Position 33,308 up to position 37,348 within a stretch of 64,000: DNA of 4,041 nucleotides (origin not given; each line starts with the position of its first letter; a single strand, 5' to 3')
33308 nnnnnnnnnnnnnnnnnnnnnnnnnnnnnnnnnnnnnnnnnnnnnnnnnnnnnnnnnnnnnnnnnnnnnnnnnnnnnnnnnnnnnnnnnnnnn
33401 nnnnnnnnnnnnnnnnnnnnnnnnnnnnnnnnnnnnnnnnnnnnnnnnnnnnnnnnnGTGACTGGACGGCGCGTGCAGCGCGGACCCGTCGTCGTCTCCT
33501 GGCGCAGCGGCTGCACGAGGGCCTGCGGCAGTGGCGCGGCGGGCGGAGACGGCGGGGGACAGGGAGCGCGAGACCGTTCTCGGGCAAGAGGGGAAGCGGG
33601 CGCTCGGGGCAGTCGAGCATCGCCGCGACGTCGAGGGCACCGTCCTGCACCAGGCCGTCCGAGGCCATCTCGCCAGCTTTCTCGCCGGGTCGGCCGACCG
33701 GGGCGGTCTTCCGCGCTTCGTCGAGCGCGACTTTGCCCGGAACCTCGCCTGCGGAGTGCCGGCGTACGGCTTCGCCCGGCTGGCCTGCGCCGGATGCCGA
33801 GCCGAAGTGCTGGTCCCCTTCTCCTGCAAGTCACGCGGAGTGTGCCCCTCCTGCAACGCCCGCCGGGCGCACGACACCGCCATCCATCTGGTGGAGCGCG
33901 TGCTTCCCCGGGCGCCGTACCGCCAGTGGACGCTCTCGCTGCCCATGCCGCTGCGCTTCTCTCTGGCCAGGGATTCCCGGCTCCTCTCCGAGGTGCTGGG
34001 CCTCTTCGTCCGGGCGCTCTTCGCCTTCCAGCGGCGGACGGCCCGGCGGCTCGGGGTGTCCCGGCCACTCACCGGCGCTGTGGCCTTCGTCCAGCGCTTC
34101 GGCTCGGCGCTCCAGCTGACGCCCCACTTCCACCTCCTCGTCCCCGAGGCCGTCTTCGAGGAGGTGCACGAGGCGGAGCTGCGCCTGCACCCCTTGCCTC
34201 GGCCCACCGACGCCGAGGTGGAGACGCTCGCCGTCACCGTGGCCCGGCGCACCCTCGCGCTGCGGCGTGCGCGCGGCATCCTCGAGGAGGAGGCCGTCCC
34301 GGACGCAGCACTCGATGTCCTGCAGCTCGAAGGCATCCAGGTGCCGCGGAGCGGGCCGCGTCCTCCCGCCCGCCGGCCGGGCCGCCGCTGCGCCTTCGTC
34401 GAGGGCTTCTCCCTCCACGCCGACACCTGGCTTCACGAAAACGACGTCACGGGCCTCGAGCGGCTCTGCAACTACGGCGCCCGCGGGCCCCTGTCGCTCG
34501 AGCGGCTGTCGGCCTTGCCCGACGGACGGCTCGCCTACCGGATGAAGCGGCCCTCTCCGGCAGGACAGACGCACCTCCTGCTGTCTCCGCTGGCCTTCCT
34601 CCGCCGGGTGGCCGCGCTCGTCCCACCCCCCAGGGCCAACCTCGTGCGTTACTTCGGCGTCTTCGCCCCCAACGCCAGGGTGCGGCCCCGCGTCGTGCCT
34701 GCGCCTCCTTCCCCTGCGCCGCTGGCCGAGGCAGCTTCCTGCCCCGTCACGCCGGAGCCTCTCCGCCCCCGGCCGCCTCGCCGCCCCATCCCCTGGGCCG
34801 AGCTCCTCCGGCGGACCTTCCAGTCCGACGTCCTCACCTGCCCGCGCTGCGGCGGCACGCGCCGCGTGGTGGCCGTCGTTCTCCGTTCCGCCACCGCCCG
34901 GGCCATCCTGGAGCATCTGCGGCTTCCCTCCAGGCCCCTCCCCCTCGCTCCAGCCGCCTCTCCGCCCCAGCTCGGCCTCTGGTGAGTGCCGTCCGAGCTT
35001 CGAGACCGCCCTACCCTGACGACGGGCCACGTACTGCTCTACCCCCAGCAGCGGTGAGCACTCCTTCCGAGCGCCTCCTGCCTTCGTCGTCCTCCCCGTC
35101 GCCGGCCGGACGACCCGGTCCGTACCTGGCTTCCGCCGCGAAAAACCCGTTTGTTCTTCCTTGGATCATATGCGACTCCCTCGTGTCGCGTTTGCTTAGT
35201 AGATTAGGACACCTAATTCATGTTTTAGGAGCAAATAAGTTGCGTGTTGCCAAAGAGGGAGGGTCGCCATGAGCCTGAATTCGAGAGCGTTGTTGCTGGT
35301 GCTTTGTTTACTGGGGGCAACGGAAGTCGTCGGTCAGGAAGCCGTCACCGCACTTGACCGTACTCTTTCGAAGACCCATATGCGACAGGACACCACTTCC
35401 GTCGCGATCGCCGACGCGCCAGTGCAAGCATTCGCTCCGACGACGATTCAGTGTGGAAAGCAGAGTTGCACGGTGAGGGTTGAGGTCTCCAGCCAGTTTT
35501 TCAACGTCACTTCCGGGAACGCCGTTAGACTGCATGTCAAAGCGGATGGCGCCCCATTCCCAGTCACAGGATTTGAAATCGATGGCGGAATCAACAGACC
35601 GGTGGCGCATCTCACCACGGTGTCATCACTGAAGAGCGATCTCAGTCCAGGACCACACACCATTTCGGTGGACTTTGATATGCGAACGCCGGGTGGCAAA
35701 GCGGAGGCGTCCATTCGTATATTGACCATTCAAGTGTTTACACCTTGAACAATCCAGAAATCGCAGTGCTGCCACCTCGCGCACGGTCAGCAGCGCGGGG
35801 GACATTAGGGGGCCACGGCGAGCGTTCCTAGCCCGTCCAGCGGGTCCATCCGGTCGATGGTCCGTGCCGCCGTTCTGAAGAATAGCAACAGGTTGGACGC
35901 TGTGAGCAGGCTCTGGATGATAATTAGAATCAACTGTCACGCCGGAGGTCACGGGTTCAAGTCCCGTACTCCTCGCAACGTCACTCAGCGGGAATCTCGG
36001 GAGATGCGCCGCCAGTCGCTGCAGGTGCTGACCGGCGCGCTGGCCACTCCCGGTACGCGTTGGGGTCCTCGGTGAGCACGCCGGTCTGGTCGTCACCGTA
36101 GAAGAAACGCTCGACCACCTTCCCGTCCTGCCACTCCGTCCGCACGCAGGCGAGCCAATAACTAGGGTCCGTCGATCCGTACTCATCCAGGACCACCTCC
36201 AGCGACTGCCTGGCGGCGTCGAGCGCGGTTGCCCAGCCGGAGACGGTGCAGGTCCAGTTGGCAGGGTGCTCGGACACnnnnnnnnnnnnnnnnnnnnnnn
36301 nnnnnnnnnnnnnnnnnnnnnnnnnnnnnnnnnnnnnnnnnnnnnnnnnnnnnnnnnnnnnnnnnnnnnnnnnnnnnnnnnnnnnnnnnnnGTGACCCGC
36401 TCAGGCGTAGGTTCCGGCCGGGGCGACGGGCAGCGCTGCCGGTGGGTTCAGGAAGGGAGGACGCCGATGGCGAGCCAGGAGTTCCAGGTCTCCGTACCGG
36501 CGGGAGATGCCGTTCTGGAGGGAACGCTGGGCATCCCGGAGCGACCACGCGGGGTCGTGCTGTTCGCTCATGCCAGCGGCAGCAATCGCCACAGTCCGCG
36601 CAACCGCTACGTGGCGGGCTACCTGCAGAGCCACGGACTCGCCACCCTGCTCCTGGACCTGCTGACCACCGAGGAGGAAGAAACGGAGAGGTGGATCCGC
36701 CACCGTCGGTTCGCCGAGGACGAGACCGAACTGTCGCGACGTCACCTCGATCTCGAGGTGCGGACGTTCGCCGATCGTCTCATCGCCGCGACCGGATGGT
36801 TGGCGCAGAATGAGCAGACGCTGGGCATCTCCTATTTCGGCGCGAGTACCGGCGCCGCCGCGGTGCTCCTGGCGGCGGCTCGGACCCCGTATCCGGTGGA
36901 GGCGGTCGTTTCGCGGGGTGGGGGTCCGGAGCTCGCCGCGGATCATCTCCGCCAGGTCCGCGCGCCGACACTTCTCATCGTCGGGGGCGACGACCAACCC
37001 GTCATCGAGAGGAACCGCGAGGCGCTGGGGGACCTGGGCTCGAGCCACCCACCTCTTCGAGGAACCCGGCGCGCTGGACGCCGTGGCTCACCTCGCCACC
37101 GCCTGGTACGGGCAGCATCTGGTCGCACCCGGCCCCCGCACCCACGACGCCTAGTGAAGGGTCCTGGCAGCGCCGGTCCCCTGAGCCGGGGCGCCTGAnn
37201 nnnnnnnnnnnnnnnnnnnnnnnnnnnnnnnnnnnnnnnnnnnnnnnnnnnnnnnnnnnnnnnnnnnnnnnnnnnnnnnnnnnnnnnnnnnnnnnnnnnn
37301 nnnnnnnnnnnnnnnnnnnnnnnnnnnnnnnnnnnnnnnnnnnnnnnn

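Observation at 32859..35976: Integrase-less 3.1-kb islet at tRNA-Asp, bounded by perfect 43-bp direct repeats and carrying an IS91-type HUH/Y2 transposase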

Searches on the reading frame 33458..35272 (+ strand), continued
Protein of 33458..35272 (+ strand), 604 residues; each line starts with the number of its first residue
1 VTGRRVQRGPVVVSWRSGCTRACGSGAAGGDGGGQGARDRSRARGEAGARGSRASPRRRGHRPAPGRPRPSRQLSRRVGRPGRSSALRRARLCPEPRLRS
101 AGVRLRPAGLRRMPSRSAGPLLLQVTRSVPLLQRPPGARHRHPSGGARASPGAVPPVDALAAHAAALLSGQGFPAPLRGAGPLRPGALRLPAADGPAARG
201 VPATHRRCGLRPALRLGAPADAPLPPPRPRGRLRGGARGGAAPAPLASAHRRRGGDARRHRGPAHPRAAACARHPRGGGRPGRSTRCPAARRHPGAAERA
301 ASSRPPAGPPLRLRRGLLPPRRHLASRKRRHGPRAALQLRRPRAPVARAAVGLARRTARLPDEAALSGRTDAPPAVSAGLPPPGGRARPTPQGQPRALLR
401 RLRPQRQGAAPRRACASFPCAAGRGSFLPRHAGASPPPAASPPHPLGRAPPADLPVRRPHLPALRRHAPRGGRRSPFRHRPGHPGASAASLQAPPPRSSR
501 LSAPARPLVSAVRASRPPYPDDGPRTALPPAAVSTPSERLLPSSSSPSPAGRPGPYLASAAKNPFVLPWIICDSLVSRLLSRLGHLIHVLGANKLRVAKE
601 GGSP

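Call 51: find_encoding_contigs(protein=P0242, flank=3000, max_places=3)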
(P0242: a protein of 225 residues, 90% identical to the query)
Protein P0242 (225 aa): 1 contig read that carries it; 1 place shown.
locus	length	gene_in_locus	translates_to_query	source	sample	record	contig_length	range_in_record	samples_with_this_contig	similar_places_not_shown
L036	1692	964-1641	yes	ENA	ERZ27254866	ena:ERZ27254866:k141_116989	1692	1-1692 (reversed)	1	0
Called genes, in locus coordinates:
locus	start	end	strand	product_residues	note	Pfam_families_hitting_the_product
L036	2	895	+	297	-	?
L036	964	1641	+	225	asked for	PF01814:Hemerythrin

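Call 52: find_encoding_contigs(protein=P0251, flank=8000, max_places=3)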
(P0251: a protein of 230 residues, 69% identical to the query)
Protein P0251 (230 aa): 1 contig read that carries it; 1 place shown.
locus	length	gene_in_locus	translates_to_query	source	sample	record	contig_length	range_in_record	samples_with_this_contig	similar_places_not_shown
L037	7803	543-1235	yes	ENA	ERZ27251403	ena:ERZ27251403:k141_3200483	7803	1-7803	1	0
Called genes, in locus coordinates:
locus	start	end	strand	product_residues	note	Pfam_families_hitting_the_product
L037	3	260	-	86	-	?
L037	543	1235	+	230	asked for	PF01814:Hemerythrin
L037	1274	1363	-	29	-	-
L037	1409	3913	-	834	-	PF12704:MacB_PCD, PF02687:FtsX, PF12704:MacB_PCD, PF02687:FtsX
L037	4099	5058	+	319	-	PF00126:HTH_1, PF03466:LysR_substrate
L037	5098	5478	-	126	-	PF01042:Ribonuc_L-PSP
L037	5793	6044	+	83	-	-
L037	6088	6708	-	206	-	PF00190:Cupin_1 (weak), PF07883:Cupin_2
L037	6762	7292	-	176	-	-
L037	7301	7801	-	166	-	?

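Call 65: search_protein_families(library=pfam, proteins=[window:33458-35272:+], max_evalue=1)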
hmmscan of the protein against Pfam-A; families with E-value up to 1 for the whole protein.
window:33458-35272:+ (604 aa): 0 families

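Call 69: find_related_loci(query=L032:5744-6421:-, collection=metagenome_contigs, flank=5000)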
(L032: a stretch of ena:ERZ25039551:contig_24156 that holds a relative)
Query L032:5744-6421:- (225 aa) in metagenome_contigs; peptide patterns used: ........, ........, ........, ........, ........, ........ (x = any residue, [..] = any of these).
382 stretches matched a pattern; 21 encode a relative of the query (tblastn E <= 1e-3); 21 distinct loci.
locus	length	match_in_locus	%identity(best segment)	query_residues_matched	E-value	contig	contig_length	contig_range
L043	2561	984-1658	92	1-225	3e-147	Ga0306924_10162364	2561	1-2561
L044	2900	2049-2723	91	1-225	3e-145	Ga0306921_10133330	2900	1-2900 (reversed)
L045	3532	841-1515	93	1-225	8e-138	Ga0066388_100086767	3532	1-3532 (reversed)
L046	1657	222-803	77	1-225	1e-109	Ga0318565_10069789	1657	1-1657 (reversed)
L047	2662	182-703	71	1-225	3e-102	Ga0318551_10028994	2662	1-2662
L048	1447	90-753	94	1-225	2e-111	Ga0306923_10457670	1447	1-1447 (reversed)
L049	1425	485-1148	94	1-225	2e-110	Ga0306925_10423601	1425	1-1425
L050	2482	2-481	91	66-225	3e-93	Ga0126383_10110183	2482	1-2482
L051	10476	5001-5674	95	1-225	7e-115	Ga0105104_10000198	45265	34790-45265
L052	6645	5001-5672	55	3-225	2e-82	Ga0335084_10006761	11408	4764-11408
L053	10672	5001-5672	54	3-225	4e-81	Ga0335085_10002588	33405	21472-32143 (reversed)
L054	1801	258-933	94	1-225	1e-80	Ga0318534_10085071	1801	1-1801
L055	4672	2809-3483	50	2-225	2e-71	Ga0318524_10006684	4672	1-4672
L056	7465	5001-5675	50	2-225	2e-71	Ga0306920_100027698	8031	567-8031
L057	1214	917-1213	95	1-99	9e-63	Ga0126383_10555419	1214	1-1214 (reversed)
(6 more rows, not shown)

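Call 94: search_dna_similar(query=window:33531-34985:+, collection=plasmids, mode=protein, max_evalue=1e-10, max_rows=12)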
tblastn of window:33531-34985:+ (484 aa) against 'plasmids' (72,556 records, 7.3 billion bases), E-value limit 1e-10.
The search stops at 5000 records and this limit was reached: more records match than are counted here, and every count below describes the 5000 best-scoring records only.
Records with a match: at least 5000; places in all: 7796; records where one place covers at least 80% of the query: 4567.
Best place of each record, by identity: <60% 5000.
By first word of the organism name: Escherichia 1567; Klebsiella 1487; Salmonella 644; Enterobacter 308; Acinetobacter 196; Citrobacter 186; Pseudomonas 98; Providencia 82; Shigella 71; Vibrio 54; and 55 more.
By predicted mobility (MOB-suite, as given by PLSDB): conjugative 3731; non-mobilizable 708; mobilizable 561.
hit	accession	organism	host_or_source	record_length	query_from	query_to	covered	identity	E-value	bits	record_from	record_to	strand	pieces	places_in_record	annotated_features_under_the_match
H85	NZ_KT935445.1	Klebsiella pneumoniae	Trachael aspirate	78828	26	462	86%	41.0%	3e-35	247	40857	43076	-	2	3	IS6-like element IS26 family transposase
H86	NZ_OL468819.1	Pseudomonas aeruginosa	-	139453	31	462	89%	39.4%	1e-63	231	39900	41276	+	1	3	transposase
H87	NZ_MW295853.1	Enterobacter cloacae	-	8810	31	462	89%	39.2%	8e-63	228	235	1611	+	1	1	IS91 family transposase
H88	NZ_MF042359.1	Serratia marcescens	Homo sapiens,urine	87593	31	462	89%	39.2%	9e-63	228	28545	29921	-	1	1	IS91 family transposase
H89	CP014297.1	Klebsiella pneumoniae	Homo sapiens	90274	31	462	89%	39.2%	9e-63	228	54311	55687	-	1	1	transposase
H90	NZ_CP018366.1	Klebsiella pneumoniae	Homo sapiens,urine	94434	31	462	89%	39.2%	9e-63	228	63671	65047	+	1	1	IS91 family transposase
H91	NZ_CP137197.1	Citrobacter freundii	Homo sapiens,urine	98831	31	462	89%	39.2%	9e-63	228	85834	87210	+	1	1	IS91 family transposase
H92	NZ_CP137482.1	Citrobacter portucalensis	Homo sapiens,urine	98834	31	462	89%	39.2%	9e-63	228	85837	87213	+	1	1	IS91 family transposase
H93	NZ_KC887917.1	Enterobacter cloacae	-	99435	31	462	89%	39.2%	9e-63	228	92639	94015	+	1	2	IS91 family transposase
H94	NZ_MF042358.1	Enterobacter cloacae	Homo sapiens,pus - surgical wound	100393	31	462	89%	39.2%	9e-63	228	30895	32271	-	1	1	IS91 family transposase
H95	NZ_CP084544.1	Klebsiella michiganensis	Homo sapiens,Single strain,sputum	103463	31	462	89%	39.2%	9e-63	228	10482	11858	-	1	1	IS91 family transposase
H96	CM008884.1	Serratia marcescens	Homo sapiens,urine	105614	31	462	89%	39.2%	9e-63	228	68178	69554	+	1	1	IS91 family transposase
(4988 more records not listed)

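Call 95: get_annotated_region(hit=H87, flank=2500)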
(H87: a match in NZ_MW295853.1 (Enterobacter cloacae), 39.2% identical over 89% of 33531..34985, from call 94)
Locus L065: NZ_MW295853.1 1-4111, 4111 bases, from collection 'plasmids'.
description: Enterobacter cloacae strain En29 plasmid pTcEn29, complete sequence
organism: Enterobacter cloacae (NCBI taxid 550)
taxonomy: Bacteria; Pseudomonadota; Gammaproteobacteria; Enterobacterales; Enterobacteriaceae; Enterobacter; Enterobacter cloacae
host: -; source: -; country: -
typing (MOB-suite, as given by PLSDB): non-mobilizable
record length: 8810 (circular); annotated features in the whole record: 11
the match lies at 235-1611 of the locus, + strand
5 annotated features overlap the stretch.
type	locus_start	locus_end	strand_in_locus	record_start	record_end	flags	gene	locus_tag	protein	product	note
CDS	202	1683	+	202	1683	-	-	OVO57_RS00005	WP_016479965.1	IS91 family transposase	-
CDS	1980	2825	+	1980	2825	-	-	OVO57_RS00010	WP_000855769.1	RmtC family 16S rRNA (guanine(1405)-N(7))-methyltransferase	-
predicted_resistance_gene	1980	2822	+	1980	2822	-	rmtC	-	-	RmtC family 16S rRNA (guanine(1405)-N(7))-methyltransferase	predicted by amrfinderplus; class AMINOGLYCOSIDE; identity 100.0%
CDS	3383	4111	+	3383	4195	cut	-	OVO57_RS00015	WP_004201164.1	subclass B1 metallo-beta-lactamase NDM-1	-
predicted_resistance_gene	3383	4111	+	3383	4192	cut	blaNDM-1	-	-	subclass B1 metallo-beta-lactamase NDM-1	predicted by amrfinderplus; class BETA-LACTAM; identity 100.0%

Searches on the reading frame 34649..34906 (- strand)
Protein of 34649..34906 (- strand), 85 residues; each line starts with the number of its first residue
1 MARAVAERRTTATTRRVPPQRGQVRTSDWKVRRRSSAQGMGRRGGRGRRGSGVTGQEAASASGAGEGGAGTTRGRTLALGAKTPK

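Call 65: search_protein_families(library=pfam, proteins=[window:34649-34906:-], max_evalue=1)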
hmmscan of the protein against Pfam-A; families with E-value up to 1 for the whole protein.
window:34649-34906:- (85 aa): 1 family
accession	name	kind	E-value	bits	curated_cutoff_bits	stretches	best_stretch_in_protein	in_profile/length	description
PF17703.6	C19orf84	-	0.088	13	40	1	11-72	96-159/200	piRNA-mediated silencing protein C19orf84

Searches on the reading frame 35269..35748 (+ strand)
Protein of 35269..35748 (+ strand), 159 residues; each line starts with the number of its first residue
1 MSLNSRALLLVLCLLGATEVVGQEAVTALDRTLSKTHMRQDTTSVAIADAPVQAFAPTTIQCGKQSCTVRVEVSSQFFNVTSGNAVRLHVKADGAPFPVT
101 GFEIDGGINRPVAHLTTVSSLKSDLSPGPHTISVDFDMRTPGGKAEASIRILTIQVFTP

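Call 6: search_protein_families(library=pfam, proteins=[window:35269-35748:+], max_evalue=0.1)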
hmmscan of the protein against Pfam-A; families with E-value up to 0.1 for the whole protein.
window:35269-35748:+ (159 aa): 0 families

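Call 25: find_encoding_contigs(protein=window:35269-35748:+, flank=8000, max_places=10)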
Protein window:35269-35748:+ (159 aa): no gene with exactly this product is on record in the collection.

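Call 48: search_protein_families(library=ncbifam, proteins=[window:35269-35748:+], max_evalue=0.1)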
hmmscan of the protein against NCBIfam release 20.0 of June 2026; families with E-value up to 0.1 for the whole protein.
window:35269-35748:+ (159 aa): 0 families

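Call 49: search_protein_families(library=phrogs, proteins=[window:35269-35748:+], max_evalue=0.1)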
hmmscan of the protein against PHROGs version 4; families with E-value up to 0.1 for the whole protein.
window:35269-35748:+ (159 aa): 0 families

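Call 63: find_related_loci(query=window:35269-35748:+, collection=viral_contigs, flank=8000)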
Query window:35269-35748:+ (159 aa) in viral_contigs; peptide patterns used: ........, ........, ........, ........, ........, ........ (x = any residue, [..] = any of these).
10 stretches matched a pattern; 1 encode a relative of the query (tblastn E <= 1e-3); 1 distinct loci.
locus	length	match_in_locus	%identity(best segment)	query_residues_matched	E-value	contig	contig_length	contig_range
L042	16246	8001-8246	31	18-94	6e-5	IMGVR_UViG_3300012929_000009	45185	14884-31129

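Call 87: predict_structure(protein=window:35269-35748:+)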
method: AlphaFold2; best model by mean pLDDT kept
length: 159 residues; sequences in the alignment: 1
mean_pLDDT: 53.8   pTM: 0.48
mean pLDDT of the five models: 53.8, 44.5, 40.8, 38.7, 33.0
residues with pLDDT >= 90: 0; 70-90: 28; 50-70: 73; < 50: 58
segments of 3 or more residues with pLDDT < 50: 16-53, 107-118
pLDDT, mean of each block of 10 residues (from residue 1): 54 50 35 27 37 60 72 54 61 66 50 45 74 67 51 59
secondary structure, 60 per line:
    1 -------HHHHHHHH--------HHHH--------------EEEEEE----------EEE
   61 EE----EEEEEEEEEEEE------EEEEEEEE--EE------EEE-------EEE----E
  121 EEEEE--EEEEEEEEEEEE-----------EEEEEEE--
elements in order: H8-15 H24-27 E42-47 E58-62 E67-78 E85-92 E103-105 E113-115 E120-125 E128-139 E151-157

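Call 88: search_protein_representatives(protein=window:35269-35748:+)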
Query: 159 residues. Proteins with E-value up to 0.001 (for the whole library): 84; up to 1e-10: 24; up to 1e-30: 4. The best 84 are listed.
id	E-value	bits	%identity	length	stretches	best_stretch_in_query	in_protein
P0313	2.3e-64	232.2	74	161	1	11-159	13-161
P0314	8.3e-46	172.0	86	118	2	19-98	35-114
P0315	1.4e-41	158.3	71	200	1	59-159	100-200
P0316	3.6e-32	127.8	62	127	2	9-81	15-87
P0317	6.5e-26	107.5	85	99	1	1-68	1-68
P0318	2.2e-25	105.8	73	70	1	90-159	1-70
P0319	2.6e-22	95.8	62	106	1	9-87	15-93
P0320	3.3e-20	89.0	67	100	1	10-78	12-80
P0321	3.9e-20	88.8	63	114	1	72-138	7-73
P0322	1.3e-17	80.6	35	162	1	4-159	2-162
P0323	2.0e-16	76.7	93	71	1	1-46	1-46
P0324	5.6e-14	68.8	35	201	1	25-159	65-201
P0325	1.3e-13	67.6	34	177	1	9-158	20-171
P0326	1.7e-13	67.2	37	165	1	24-159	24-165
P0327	1.8e-13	67.2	37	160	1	7-159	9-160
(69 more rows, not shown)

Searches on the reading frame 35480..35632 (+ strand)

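Call 64: search_protein_families(library=pfam, proteins=[window:35480-35632:+], max_evalue=1)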
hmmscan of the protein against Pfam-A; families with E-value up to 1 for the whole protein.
window:35480-35632:+ (50 aa): 1 family
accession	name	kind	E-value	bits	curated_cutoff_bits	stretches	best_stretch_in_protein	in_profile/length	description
PF17885.6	Smoa_sbd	-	0.2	12.3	25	1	7-37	69-99/108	Styrene monooxygenase A putative substrate binding domain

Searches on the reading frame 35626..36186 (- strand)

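Call 64: search_protein_families(library=pfam, proteins=[window:35626-36186:-], max_evalue=1)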
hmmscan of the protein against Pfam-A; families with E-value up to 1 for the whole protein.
window:35626-36186:- (186 aa): 1 family
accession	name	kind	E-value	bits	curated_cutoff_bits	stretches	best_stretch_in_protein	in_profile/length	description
PF24317.1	PSI_Plexin-B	-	0.12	12.7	27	1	145-156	8-19/33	Plexin-B, PSI domain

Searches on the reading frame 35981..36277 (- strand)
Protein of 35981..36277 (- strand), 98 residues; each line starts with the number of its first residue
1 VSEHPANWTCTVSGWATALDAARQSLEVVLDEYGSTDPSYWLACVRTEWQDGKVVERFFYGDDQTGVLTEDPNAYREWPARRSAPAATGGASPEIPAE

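Call 6: search_protein_families(library=pfam, proteins=[window:35981-36277:-], max_evalue=0.1)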
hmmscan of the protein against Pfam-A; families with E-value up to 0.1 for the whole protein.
window:35981-36277:- (98 aa): 0 families

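Call 48: search_protein_families(library=ncbifam, proteins=[window:35981-36277:-], max_evalue=0.1)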
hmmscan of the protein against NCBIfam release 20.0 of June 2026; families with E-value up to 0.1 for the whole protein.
window:35981-36277:- (98 aa): 0 families

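Call 49: search_protein_families(library=phrogs, proteins=[window:35981-36277:-], max_evalue=0.1)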
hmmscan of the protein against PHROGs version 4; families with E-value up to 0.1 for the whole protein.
window:35981-36277:- (98 aa): 0 families

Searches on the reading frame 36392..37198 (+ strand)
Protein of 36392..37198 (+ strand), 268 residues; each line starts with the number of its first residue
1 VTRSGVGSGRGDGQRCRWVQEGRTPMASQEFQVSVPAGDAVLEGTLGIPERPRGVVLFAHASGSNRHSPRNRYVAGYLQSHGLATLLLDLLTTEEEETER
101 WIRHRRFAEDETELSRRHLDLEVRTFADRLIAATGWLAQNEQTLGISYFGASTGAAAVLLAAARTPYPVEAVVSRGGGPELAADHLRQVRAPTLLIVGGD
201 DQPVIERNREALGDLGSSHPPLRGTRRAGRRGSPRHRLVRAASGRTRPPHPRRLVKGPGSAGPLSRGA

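Call 6: search_protein_families(library=pfam, proteins=[window:36392-37198:+], max_evalue=0.1)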
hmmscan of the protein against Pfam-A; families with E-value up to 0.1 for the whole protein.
window:36392-37198:+ (268 aa): 4 families
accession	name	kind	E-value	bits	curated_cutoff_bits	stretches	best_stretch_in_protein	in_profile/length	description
PF12146.15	Hydrolase_4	-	5.6e-06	26.3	27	0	136-174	68-106/239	Serine aminopeptidase, S33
PF01738.24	DLH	-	1.4e-05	25.2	21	1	43-212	2-165/217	Dienelactone hydrolase family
PF00561.26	Abhydrolase_1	-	0.0029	17.8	25.8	1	55-186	2-112/245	alpha/beta hydrolase fold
PF09862.15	DUF2089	-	0.044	13.9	33.4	1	119-149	1-31/47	Domain of unknown function (DUF2089)-HTH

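Call 48: search_protein_families(library=ncbifam, proteins=[window:36464-37198:+], max_evalue=0.1)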
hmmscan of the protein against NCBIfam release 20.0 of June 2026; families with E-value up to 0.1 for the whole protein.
window:36464-37198:+ (244 aa): 0 families
